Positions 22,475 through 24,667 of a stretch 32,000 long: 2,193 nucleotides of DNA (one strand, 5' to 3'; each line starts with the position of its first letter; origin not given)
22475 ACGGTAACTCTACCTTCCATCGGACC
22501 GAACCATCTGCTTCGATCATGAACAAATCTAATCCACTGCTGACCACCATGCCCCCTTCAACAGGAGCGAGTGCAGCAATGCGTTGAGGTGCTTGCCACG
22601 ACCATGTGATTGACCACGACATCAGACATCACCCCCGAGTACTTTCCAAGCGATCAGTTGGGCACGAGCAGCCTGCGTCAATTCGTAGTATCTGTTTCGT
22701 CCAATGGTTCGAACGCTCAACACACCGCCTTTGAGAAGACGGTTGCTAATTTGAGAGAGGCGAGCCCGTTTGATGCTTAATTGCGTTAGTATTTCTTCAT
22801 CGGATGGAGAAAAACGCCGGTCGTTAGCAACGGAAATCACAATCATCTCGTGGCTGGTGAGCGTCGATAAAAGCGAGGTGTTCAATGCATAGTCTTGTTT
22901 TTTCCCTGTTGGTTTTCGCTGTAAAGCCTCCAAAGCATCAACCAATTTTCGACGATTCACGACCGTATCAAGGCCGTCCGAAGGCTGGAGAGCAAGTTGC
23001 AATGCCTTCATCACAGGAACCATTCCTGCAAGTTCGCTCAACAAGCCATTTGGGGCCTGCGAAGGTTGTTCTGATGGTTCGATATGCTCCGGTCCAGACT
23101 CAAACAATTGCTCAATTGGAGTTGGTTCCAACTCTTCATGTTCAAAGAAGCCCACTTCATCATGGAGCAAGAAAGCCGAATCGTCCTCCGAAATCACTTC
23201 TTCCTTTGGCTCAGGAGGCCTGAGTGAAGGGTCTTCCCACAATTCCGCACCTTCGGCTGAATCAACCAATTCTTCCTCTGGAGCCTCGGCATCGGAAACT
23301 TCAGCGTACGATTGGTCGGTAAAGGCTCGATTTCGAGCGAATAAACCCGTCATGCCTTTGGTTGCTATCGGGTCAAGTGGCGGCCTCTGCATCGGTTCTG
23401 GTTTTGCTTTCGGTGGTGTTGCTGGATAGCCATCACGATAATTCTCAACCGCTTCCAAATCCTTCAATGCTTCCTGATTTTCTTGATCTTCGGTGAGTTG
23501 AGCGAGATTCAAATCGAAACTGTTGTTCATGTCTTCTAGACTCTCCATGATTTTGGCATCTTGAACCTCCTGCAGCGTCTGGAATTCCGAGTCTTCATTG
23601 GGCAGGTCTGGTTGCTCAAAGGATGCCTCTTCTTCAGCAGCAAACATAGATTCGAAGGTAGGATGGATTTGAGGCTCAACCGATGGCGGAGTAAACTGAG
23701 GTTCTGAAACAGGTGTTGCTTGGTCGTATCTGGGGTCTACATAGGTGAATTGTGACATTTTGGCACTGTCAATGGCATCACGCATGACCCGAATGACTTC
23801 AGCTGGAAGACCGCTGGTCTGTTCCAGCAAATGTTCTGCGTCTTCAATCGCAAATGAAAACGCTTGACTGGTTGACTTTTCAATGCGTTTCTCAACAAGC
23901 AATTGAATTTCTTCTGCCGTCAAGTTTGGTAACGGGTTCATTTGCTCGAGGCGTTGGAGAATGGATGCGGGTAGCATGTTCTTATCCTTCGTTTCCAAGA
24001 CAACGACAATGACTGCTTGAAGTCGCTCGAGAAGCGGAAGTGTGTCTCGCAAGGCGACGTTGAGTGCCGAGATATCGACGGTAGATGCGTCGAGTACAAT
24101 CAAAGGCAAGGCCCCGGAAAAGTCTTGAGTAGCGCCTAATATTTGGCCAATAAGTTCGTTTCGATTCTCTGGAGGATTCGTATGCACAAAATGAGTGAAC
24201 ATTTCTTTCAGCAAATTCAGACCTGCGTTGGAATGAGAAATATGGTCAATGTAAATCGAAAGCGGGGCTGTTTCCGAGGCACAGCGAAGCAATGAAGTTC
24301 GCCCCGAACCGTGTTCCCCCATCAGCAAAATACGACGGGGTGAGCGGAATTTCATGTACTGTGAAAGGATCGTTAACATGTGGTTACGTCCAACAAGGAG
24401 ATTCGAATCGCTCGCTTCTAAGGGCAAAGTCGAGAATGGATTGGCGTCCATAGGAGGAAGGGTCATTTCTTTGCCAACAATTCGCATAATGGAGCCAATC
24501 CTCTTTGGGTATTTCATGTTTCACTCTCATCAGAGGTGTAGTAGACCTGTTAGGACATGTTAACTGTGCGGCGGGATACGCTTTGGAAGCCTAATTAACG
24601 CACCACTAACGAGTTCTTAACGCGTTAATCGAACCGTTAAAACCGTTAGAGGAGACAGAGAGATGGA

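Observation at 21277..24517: Translationally coupled trio: pseudo-ATPase ORC-like/wHTH protein, cytoplasmic beta-propeller protein and DUF357-like protein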

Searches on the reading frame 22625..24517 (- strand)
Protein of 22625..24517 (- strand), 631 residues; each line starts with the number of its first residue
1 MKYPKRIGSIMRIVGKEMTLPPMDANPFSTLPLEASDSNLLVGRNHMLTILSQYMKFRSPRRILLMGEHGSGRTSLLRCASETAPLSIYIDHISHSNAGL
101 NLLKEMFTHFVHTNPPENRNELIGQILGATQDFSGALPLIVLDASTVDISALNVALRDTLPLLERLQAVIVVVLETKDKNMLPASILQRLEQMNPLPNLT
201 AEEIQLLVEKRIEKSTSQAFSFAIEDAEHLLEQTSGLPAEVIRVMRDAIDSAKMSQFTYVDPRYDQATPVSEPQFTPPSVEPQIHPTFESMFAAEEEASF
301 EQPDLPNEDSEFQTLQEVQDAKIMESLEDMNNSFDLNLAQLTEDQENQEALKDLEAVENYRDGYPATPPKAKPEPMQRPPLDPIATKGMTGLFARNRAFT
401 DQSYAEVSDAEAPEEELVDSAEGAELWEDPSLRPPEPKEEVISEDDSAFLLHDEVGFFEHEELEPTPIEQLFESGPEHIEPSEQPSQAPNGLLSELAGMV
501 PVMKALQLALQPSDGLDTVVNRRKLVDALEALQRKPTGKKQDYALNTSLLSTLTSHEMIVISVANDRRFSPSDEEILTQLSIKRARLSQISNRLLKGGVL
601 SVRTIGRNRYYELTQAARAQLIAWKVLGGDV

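Call 3: search_protein_families(library=pfam, proteins=[window:22625-24517:-], max_evalue=1)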
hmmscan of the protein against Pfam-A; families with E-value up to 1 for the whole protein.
window:22625-24517:- (631 aa): 5 families
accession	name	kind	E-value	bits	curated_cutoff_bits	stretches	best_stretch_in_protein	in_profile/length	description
PF13191.12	AAA_16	-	1.3e-06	29.4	32.6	1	41-175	2-139/167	AAA ATPase domain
PF00493.29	MCM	-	0.0016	18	23.3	1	52-100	49-97/224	MCM P-loop domain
PF13401.12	AAA_22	-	0.0092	16.7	27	1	62-143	7-91/130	AAA domain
PF24389.1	ORC-CDC6-like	-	0.27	10.4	27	1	53-81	25-53/571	ORC-CDC6-like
PF23312.1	UBA_SIK3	-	0.96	9.9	27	0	190-205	4-19/40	Protein kinase SIK3 UBA domain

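Call 4: search_protein_families(library=ncbifam, proteins=[window:22625-24517:-], max_evalue=1)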
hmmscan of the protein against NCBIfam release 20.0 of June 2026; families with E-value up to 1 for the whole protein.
window:22625-24517:- (631 aa): 8 families
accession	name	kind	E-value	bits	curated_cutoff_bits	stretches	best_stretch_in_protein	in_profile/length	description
NF040642.1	sulf_sens_BigR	equivalog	0.0014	18.7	155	1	549-623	13-86/95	sulfite-sensing transcriptional repressor BigR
TIGR03420.1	DnaA_homol_Hda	equivalog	0.0022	17.6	194.8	1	45-97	23-79/226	DnaA regulatory inactivator Hda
NF006485.0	PRK08903.1-5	equivalog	0.028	14.1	289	1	56-97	34-74/233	DnaA regulatory inactivator Hda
NF040949.1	minchrom_main_MCM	domain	0.029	12.6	940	1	54-100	318-364/682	minichromosome maintenance protein MCM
TIGR02928.1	TIGR02928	subfamily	0.094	11.6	181.3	0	46-79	26-59/366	orc1/cdc6 family replication initiation protein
NF033788.1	HTH_metalloreg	subfamily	0.1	12.4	55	1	575-621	30-76/77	metalloregulator ArsR/SmtB family transcription factor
TIGR02277.1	PaaX_trns_reg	equivalog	0.2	11.2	264.55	1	576-621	26-71/279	phenylacetic acid degradation operon negative regulatory protein PaaX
TIGR02397.1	dnaX_nterm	equivalog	0.35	10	250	0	41-78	16-54/355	DNA polymerase III subunit gamma/tau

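Call 5: find_homologous_proteins(query=window:22625-24517:-)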
Query window:22625-24517:- (631 aa): 272 proteins with E <= 0.001 among 8000 candidates; the best 120 are listed.
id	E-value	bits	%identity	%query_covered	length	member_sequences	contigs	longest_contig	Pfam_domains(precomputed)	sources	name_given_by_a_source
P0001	0.0e+0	1265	92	100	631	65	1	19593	PF13191.13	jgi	jgi:hypothetical protein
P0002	0.0e+0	1080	81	98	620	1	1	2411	PF13191.13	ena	-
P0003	0.0e+0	1077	81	98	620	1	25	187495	PF13191.13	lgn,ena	-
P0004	0.0e+0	1077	81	98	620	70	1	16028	PF13191.13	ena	-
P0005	0.0e+0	1074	81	98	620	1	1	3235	PF13191.13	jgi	jgi:hypothetical protein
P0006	0.0e+0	1073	81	98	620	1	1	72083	PF13191.13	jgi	-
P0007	0.0e+0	1073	81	98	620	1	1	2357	PF13191.13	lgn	-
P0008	0.0e+0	1072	81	98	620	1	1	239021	PF13191.13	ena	-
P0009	0.0e+0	1069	81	98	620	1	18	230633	PF13191.13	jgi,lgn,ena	jgi:hypothetical protein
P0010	0.0e+0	1069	81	98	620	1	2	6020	PF13191.13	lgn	-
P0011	0.0e+0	1068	80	98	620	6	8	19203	PF13191.13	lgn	-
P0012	0.0e+0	1068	81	98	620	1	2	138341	PF13191.13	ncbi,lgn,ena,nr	ncbi:MAG: hypothetical protein HN765_04830 [Euryarchaeota archaeon]|nr:hypothetical protein [Euryarc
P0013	0.0e+0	1067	80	98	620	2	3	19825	PF13191.13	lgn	-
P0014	0.0e+0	1067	81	98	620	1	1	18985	PF13191.13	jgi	jgi:hypothetical protein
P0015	0.0e+0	1067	81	98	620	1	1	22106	PF13191.13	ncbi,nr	ncbi:MAG: hypothetical protein HOI85_01305 [Euryarchaeota archaeon]|nr:hypothetical protein [Euryarc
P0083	6.7e-111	390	38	98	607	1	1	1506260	-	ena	-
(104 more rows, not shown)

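Call 8: search_solved_structures(query=A1, max_evalue=10, show_alignments=3)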
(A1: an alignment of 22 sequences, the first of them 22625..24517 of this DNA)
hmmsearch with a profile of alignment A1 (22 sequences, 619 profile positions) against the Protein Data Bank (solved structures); distinct sequences matched with E-value up to 10: 1.
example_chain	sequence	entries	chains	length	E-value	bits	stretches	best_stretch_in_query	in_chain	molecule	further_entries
3pqj_A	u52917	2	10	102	0.07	15.5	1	561-610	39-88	Biofilm growth-associated repressor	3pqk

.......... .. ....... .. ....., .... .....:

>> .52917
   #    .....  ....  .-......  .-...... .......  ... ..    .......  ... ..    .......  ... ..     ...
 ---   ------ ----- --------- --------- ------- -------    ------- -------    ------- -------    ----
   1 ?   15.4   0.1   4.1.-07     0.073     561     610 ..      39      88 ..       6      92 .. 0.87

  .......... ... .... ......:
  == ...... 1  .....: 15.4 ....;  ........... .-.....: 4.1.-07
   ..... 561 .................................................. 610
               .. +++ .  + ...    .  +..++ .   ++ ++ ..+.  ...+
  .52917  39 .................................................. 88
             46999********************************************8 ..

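Call 9: find_encoding_contigs(protein=P0083, flank=10000, max_places=2)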
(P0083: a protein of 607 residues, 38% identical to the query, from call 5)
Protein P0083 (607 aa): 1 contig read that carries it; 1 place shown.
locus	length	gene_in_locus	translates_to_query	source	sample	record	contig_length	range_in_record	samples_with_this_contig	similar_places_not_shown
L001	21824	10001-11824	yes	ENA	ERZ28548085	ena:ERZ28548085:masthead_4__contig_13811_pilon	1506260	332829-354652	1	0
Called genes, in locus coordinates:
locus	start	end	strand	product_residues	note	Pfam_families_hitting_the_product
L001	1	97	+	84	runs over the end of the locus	PF08546:ApbA_C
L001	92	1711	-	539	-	PF00890:FAD_binding_2, PF01134:GIDA (faint), PF01266:DAO, PF03486:HI0933_like (weak), PF07992:Pyr_redox_2 (faint), PF02910:Succ_DH_flav_C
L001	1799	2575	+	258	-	-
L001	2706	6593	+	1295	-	PF02463:SMC_N, PF13175:AAA_15, PF13304:AAA_21 (faint), PF13476:AAA_23, PF13555:AAA_29, PF06470:SMC_hinge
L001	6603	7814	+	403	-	-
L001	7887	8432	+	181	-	PF04079:SMC_ScpB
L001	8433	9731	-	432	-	PF00368:HMG-CoA_red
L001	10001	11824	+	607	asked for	-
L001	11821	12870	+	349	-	-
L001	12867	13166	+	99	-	PF04010:DUF357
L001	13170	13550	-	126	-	PF18477:PIN_9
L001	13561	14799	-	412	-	PF00009:GTP_EFTU, PF03144:GTP_EFTU_D2 (weak), PF09173:eIF2_C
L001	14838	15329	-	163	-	PF01092:Ribosomal_S6e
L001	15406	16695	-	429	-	PF01637:ATPase_2 (weak), PF13191:AAA_16, PF24883:NPHP3_N (faint), PF00004:AAA, PF05729:NACHT (weak), PF13401:AAA_22, PF22703:Cdc6_lid, PF09079:WHD_Cdc6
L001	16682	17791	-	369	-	PF01866:Diphthamide_syn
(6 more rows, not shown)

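Call 22: predict_structure(alignment_id=A1)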
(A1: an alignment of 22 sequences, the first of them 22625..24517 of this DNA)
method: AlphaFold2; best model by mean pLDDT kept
length: 631 residues; sequences in the alignment: 22
mean_pLDDT: 60.5   pTM: 0.41
mean pLDDT of the five models: 60.5, 56.8, 56.0, 53.3, 49.5
residues with pLDDT >= 90: 11; 70-90: 266; 50-70: 84; < 50: 270
segments of 3 or more residues with pLDDT < 50: 1-8, 259-323, 325-341, 343-402, 404-435, 437-494, 512-514, 534-542, 602-611, 627-631
pLDDT, mean of each block of 10 residues (from residue 1): 35 59 73 78 85 88 86 86 87 79 85 81 84 85 79 84 87 85 82 82 88 82 85 86 85 61 36 34 35 31 33 45 44 41 45 38 37 38 39 42 42 35 37 46 46 33 30 27 31 52 62 55 58 44 62 80 75 79 82 75 44 56 50 31
secondary structure, 60 per line:
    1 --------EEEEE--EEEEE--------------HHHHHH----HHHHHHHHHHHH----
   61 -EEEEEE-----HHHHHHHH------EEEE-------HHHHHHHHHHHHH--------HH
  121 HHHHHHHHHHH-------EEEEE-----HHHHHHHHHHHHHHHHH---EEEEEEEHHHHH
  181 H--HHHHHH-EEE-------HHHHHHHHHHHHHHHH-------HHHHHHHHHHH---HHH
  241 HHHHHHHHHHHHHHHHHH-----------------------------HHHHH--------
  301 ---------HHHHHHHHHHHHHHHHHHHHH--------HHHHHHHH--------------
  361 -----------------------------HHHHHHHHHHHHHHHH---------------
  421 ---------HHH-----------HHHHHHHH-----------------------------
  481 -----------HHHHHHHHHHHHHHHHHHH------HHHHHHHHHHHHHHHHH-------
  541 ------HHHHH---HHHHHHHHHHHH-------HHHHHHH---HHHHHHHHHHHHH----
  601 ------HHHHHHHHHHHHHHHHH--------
elements in order: E9-13 E16-20 H35-40 H45-56 E62-67 H73-80 E87-90 H98-110 H119-131 E139-143 H149-165 E169-175 H176-181 H184-189 E191-193 H201-216 H224-234 H238-258 H288-292 H310-330 H339-346 H390-405 H444-451 H492-510 H517-533 H547-551 H555-566 H574-580 H584-596 H607-623

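Call 26: fold_search(model_id=the predicted structure, library=pdb)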
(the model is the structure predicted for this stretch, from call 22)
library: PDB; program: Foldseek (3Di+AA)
matches with E <= 10: 1264; with E <= 0.001: 288
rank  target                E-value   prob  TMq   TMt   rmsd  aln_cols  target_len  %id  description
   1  2qby_A                5.9e-07  1.00  0.26  0.42   5.8       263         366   16  Crystal structure of a heterodimer of Cdc6/Orc1 initiators bound to origin DNA (from S. solfataricus) (released 2007-09-11)
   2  7plh_A                1.3e-06  1.00  0.26  0.57   4.6       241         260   14  Scytonema hofmannii TnsC bound to AMPPNP and DNA (released 2021-12-01)
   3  8dr4_C                1.6e-06  1.00  0.25  0.45   6.3       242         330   15  Open state of RFC:PCNA bound to a 3' ss/dsDNA junction (DNA2) without NTD (released 2022-08-17)
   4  8dr0_C                1.6e-06  1.00  0.26  0.46   6.4       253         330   17  Closed state of RFC:PCNA bound to a 3' ss/dsDNA junction (released 2022-08-24)
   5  8xvb_A                2.6e-06  1.00  0.27  0.60   4.4       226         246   15  Cryo-EM structure of ATP-DNA-MuB filaments (released 2024-08-14)
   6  1iqp_A                2.6e-06  1.00  0.24  0.43   5.4       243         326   17  Crystal Structure of the Clamp Loader Small Subunit from Pyrococcus furiosus (released 2001-09-19)
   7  8dr1_C                2.8e-06  1.00  0.26  0.46   6.2       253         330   15  Consensus closed state of RFC:PCNA bound to a 3' ss/dsDNA junction (DNA2) (released 2022-08-17)
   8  7jgr_G                3.4e-06  1.00  0.28  0.45   5.6       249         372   14  Structure of Drosophila ORC bound to DNA (84 bp) and Cdc6 (released 2020-09-09)
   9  7jpp_E                3.8e-06  1.00  0.25  0.37   5.3       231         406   14  ORC-O2WH: Human Origin Recognition Complex (ORC) with dynamic/unresolved ORC1 AAA+ domain (released 2020-09-09)
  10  8vap_D                4.5e-06  1.00  0.24  0.39   6.4       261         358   19  Structure of the E. coli clamp loader bound to the beta clamp in a Fully-Open conformation (released 2024-03-27)
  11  2v1u_A                5.1e-06  1.00  0.26  0.41   5.4       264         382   16  STRUCTURE OF THE AEROPYRUM PERNIX ORC1 PROTEIN IN COMPLEX WITH DNA (released 2007-09-18)
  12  3bos_A                5.1e-06  1.00  0.22  0.49   7.1       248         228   17  Crystal structure of a putative dna replication regulator HDA (SAMA_1916) from Shewanella amazonensis sb2b at 1.75 A r (released 2008-01-15)
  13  3pfi_B                5.3e-06  1.00  0.24  0.48   5.0       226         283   16  2.7 Angstrom resolution crystal structure of a probable holliday junction DNA helicase (ruvB) from Campylobacter jejun (released 2010-11-10)
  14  8umv_B                5.6e-06  1.00  0.25  0.46   4.5       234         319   16  Atomic model of the human CTF18-RFC-PCNA-DNA ternary complex with narrow PCNA opening state I (state 5) (released 2024-05-08)
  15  7tib_D                5.6e-06  1.00  0.25  0.44   7.0       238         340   15  Structure of the yeast clamp loader (Replication Factor C RFC) bound to the open sliding clamp (Proliferating Cell Nuc (released 2022-02-16)
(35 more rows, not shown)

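Call 28: search_protein_representatives(alignment_id=A1)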
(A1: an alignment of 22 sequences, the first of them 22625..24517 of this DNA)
Query: 22 sequences, 619 profile positions. Proteins with E-value up to 0.001 (for the whole library): 222; up to 1e-10: 139; up to 1e-30: 79. The best 150 are listed.
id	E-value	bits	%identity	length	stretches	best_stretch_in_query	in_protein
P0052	1.2e-278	942.9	-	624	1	8-618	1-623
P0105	3.4e-258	875.4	-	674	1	1-618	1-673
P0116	1.4e-243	827.1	-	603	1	1-618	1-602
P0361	6.7e-202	689.4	-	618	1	1-618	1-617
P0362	2.6e-187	641.3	-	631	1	1-619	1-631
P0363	3.0e-146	505.6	-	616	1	10-613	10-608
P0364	7.0e-127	441.6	-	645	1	5-618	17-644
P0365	6.7e-114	398.8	-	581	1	7-613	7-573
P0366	9.7e-114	398.2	-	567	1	1-618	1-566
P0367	1.1e-112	394.8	-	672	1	10-613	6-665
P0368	1.7e-110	387.5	-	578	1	79-613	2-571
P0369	4.9e-110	386.0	-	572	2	7-269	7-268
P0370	1.1e-102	361.7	-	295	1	1-264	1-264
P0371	7.3e-101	355.7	-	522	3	3-267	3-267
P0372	2.3e-100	354.0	-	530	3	9-262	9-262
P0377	4.8e-85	303.5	-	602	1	7-617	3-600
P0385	1.6e-70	255.5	-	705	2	8-442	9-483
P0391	2.6e-65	238.2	-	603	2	1-395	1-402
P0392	8.5e-65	236.6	-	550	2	10-247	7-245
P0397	8.2e-63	230.0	-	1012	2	7-277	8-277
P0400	4.5e-62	227.6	-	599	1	10-605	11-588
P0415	1.8e-55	205.8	-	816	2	8-257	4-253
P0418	1.0e-53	199.9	-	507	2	6-266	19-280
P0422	1.9e-44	169.3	-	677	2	11-235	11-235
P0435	8.1e-33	130.9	-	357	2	503-614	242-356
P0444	2.0e-25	106.5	-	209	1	510-613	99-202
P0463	2.6e-18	83.0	-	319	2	510-609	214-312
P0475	4.5e-16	75.6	-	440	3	12-75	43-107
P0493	2.2e-12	63.4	-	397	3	12-78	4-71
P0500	2.5e-10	56.7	-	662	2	13-274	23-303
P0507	3.4e-09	52.9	-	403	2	537-605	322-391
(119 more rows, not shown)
